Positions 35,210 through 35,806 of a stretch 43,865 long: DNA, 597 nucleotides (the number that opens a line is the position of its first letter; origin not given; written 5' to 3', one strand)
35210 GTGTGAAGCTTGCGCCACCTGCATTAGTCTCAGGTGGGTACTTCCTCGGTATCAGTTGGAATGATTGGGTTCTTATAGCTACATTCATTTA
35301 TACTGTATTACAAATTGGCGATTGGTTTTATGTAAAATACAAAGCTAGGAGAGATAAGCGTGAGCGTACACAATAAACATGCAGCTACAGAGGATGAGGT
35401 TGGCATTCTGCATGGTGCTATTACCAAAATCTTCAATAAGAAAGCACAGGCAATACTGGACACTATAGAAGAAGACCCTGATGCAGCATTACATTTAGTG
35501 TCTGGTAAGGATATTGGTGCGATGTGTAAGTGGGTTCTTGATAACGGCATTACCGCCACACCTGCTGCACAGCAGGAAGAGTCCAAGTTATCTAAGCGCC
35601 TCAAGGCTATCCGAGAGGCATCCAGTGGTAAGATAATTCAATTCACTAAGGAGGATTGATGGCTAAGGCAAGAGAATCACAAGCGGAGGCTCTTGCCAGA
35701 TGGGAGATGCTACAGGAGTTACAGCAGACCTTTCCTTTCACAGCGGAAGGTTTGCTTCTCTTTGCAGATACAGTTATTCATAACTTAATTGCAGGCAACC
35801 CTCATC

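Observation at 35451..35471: Phage promoter embedded in the small terminase coding sequence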

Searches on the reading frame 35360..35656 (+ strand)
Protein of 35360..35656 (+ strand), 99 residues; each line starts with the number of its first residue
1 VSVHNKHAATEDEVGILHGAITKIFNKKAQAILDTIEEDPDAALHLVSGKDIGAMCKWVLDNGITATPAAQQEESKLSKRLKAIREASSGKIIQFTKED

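Call 14: search_dna_similar(query=window:35360-35656:+, collection=phages, mode=protein, max_rows=60, rows=spread)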
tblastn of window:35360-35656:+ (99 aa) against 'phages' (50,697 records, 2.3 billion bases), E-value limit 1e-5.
Records with a match: 199; places in all: 199; records where one place covers at least 80% of the query: 199.
Best place of each record, by identity: >=99% 9; 95-99% 66; 90-95% 3; 80-90% 6; 60-80% 58; <60% 57.
By first word of the organism name: Escherichia 60; Klebsiella 36; Vectrevirus 18; Vibrio 16; Salmonella 15; Proteus 13; Erwinia 10; Pseudomonas 7; Pectobacterium 5; Marinomonas 5; and 7 more.
By host as written in the record: - 40; Escherichia coli 25; Klebsiella pneumoniae 12; Escherichia coli O18ac:K1:H7 ColV+ 8; Pseudomonas syringae pv. avii 6; Salmonella enterica 4; Vibrio alginolyticus 4; Escherichia coli APEC 45 3; and 67 more.
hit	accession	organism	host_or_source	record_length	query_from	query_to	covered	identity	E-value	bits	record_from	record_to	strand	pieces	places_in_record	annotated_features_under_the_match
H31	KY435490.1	Escherichia phage K1E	Escherichia coli IHE3034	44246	1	99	100%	100.0%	9e-60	201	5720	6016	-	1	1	terminase small subunit | hypothetical protein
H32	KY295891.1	Escherichia phage vB_EcoP_B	Escherichia coli O18ac:K1:H7 ColV+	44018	1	99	100%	100.0%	1e-59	201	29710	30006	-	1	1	hypothetical protein | holin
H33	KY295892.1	Escherichia phage vB_EcoP_C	Escherichia coli O18ac:K1:H7 ColV+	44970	1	99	100%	100.0%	1e-59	201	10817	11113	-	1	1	hypothetical protein | holin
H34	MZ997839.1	Escherichia phage ULINTec4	Escherichia coli APEC 45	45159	1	99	100%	99.0%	3e-59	200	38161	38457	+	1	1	terminase small subunit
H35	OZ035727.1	Vectrevirus T205P4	-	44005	1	99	100%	99.0%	3e-59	199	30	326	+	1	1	record has no annotation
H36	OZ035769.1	Vectrevirus PDP21P3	-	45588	1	99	100%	99.0%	3e-59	199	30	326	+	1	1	record has no annotation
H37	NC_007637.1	Escherichia phage K1E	Escherichia coli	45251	1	99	100%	99.0%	5e-59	199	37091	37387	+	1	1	39: terminase small subunit | 38: holin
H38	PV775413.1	Escherichia phage vB_Eco_Sem2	Eschercihia coli (multidrug-resistant ...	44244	1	99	100%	99.0%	5e-59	199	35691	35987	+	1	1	terminase small subunit | holin class II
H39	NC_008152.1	Escherichia phage K1-5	-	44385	1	99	100%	99.0%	5e-59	199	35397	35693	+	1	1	terminase small subunit | holin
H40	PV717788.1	Escherichia Phage vB_Eco_Sem1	Eschercihia coli (multidrug-resistant ...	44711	1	99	100%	99.0%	5e-59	199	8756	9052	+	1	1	terminase small subunit | class II holin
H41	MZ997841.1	Escherichia phage ULINTec7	Escherichia coli APEC 45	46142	1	99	100%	99.0%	5e-59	199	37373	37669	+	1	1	terminase small subunit | class II holin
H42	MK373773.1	Escherichia phage vB_EcoP_KAW1A4500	Escherichia coli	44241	1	99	100%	99.0%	6e-59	199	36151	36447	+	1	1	hypothetical protein | putative holin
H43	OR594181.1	Escherichia phage vB_EcoM_SHAK7704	Escherichia sp.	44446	1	99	100%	99.0%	6e-59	199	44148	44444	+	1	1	similar to hypothetical protein; phrog=No_PHROG; top_hit=No_PHROG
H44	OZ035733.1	Vectrevirus T147P9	-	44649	1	99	100%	98.0%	1e-58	198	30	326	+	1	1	record has no annotation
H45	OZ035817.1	Vectrevirus DIJ06P1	-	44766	1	99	100%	98.0%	1e-58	198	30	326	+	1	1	record has no annotation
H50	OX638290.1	Escherichia phage vB_EcoP-CC2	-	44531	1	99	100%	97.0%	8e-59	199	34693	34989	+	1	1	hypothetical protein (x2)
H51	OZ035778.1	Vectrevirus NIC06P3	-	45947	1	99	100%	97.0%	2e-58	197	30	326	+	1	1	record has no annotation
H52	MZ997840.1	Escherichia phage ULINTec6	Escherichia coli APEC 45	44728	1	98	99%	98.0%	2e-57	194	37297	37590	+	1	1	terminase small subunit | class II holin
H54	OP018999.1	Escherichia phage NTNC80A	Escherichia coli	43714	1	99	100%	93.9%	1e-56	192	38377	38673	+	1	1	hypothetical protein (x2)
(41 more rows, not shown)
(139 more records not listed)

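Call 19: find_related_loci(query=window:35360-35656:+, collection=viral_contigs, flank=10000)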
Query window:35360-35656:+ (99 aa) in viral_contigs; peptide patterns used: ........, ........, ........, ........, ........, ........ (x = any residue, [..] = any of these).
33 stretches matched a pattern; 19 encode a relative of the query (tblastn E <= 1e-3); 19 distinct loci.
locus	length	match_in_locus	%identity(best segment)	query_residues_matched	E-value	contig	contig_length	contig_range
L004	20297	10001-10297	100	1-99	2e-63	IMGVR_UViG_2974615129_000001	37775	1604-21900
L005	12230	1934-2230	99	1-99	7e-63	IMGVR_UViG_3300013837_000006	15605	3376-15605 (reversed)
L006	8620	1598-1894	99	1-99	7e-63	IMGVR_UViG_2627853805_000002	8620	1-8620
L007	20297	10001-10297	99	1-99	5e-63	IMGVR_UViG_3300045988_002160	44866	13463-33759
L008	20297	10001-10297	98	1-99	3e-62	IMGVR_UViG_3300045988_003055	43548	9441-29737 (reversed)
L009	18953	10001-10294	99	1-98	4e-62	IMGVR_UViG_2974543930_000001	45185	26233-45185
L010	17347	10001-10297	98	1-99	9e-62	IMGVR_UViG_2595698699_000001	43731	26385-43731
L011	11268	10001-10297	96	1-99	2e-60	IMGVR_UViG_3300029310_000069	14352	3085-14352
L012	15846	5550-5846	95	1-99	3e-60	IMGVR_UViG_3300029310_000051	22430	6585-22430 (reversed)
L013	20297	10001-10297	96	1-99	3e-60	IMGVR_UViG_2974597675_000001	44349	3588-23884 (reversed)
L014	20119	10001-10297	94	1-99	4e-60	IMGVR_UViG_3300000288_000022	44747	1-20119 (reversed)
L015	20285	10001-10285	82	4-98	2e-51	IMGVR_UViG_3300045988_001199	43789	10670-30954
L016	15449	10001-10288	79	1-96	2e-50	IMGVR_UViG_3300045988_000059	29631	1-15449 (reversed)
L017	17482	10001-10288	79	1-96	2e-50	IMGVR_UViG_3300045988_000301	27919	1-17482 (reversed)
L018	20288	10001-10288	79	1-96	1e-50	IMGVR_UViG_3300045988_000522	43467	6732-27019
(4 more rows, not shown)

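Call 30: find_related_loci(query=window:35360-35656:+, collection=metagenome_contigs, flank=5000)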
Query window:35360-35656:+ (99 aa) in metagenome_contigs; peptide patterns used: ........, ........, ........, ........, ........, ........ (x = any residue, [..] = any of these).
241 stretches matched a pattern; 12 encode a relative of the query (tblastn E <= 1e-3); 12 distinct loci.
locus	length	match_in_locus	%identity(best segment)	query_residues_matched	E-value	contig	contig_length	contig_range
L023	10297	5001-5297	99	1-99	2e-63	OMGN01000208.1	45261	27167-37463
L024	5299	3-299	99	1-99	2e-63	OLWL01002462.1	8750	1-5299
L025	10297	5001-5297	99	1-99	2e-63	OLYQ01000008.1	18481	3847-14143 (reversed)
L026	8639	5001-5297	97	1-99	7e-62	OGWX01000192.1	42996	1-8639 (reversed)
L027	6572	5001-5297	96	1-99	7e-61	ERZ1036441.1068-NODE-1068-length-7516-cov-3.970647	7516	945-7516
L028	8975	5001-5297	84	1-99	4e-55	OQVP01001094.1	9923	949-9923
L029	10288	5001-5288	79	1-96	6e-51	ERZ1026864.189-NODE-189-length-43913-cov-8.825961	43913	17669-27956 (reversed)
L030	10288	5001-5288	79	1-96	5e-51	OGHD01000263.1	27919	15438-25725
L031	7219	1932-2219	79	1-96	6e-51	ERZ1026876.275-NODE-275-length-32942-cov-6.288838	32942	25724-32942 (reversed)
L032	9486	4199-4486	79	1-96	6e-51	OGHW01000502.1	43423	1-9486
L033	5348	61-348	79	1-96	7e-51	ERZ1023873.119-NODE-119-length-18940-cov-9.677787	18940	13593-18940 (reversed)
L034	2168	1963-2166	99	1-68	1e-42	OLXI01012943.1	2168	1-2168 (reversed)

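Call 32: get_annotated_region(hit=H54, flank=2600)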
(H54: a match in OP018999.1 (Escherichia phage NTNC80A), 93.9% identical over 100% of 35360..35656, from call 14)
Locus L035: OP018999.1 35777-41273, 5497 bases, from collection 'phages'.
description: Escherichia phage NTNC80A, complete genome.
organism: Escherichia phage NTNC80A (NCBI taxid 2970325)
taxonomy: Viruses; Duplodnaviria; Heunggongvirae; Uroviricota; Caudoviricetes; Autographiviridae; Molineuxvirinae; Vectrevirus
host: Escherichia coli; source: sewage water; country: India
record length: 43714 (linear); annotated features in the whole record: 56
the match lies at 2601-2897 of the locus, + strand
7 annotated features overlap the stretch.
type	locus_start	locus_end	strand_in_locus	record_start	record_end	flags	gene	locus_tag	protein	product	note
CDS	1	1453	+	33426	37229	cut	-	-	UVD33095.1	hypothetical protein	-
CDS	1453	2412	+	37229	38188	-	-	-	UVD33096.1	tail fiber protein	-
CDS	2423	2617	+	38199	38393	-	-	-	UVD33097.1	hypothetical protein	-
CDS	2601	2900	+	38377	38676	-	-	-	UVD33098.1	hypothetical protein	-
CDS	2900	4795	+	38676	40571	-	-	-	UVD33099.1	hypothetical protein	-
CDS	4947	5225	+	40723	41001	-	-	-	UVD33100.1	hypothetical protein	-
CDS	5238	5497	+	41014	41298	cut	-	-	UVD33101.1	putative acetyl-CoA acetyltransferase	-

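Call 34: get_annotated_region(hit=H50, flank=2600)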
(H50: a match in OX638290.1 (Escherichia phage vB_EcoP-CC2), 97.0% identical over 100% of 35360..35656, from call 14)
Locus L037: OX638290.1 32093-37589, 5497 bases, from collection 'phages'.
description: Escherichia phage vB_EcoP-CC2 genome assembly, chromosome: 1.
organism: Escherichia phage vB_EcoP-CC2 (NCBI taxid 3049951)
taxonomy: Viruses; Duplodnaviria; Heunggongvirae; Uroviricota; Caudoviricetes; Autographiviridae; Molineuxvirinae; Vectrevirus
host: -; source: -; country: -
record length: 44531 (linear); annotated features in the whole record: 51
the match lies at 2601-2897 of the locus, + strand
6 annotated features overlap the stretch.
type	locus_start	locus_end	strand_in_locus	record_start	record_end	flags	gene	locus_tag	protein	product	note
CDS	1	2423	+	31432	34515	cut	-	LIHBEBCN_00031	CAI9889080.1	hypothetical protein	ID:LIHBEBCN_00031; source:Prodigal:002006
CDS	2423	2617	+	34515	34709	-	-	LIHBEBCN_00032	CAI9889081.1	hypothetical protein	ID:LIHBEBCN_00032; source:Prodigal:002006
CDS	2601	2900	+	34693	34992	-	-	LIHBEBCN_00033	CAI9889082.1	hypothetical protein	ID:LIHBEBCN_00033; source:Prodigal:002006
CDS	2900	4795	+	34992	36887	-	-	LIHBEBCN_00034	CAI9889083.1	Terminase, large subunit gp19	ID:LIHBEBCN_00034; source:Prodigal:002006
CDS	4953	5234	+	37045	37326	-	-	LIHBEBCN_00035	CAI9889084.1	hypothetical protein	ID:LIHBEBCN_00035; source:Prodigal:002006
CDS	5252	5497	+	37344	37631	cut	-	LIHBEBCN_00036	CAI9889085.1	hypothetical protein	ID:LIHBEBCN_00036; source:Prodigal:002006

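Call 35: get_annotated_region(hit=H51, flank=2600)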
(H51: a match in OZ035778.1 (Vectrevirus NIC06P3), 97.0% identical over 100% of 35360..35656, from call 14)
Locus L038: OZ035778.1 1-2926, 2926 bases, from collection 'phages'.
description: Vectrevirus NIC06P3 genome assembly, chromosome: 1.
organism: Vectrevirus NIC06P3 (NCBI taxid 3108153)
taxonomy: Viruses; Duplodnaviria; Heunggongvirae; Uroviricota; Caudoviricetes; Autographiviridae; Molineuxvirinae; Vectrevirus
host: -; source: -; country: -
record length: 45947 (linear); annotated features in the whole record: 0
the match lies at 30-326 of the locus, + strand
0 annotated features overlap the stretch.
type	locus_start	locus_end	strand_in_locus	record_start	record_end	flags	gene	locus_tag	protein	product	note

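Call 36: get_annotated_region(hit=H52, flank=2600)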
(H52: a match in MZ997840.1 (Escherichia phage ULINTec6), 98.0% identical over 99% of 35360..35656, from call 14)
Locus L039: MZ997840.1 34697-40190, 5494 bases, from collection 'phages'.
description: Escherichia phage ULINTec6, complete genome.
organism: Escherichia phage ULINTec6 (NCBI taxid 2876730)
taxonomy: Viruses; Duplodnaviria; Heunggongvirae; Uroviricota; Caudoviricetes; Autographiviridae; Molineuxvirinae; Vectrevirus
host: Escherichia coli APEC 45; source: -; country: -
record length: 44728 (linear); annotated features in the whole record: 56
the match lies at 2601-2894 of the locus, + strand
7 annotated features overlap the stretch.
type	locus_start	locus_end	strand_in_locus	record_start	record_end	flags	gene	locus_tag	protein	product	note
CDS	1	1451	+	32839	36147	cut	-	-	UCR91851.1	peptidoglycan lytic exotransglycosylase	DNA ejectosome component Gp16, peptidoglycan lytic exotransglycosylase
CDS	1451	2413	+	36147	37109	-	-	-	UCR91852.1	non-contractile tail fiber protein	non-contractile tail fiber protein Gp17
CDS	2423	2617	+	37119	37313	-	-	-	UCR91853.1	class II holin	holin, class II Gp17.5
CDS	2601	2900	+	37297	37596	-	-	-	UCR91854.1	terminase small subunit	-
CDS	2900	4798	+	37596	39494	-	-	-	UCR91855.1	terminase large subunit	terminase large subunit Gp19, DNA packaging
CDS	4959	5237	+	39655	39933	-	-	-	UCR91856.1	hypothetical protein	Phage protein (ACLAME 971)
CDS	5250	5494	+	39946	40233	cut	-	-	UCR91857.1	hypothetical protein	Phage protein (ACLAME 971)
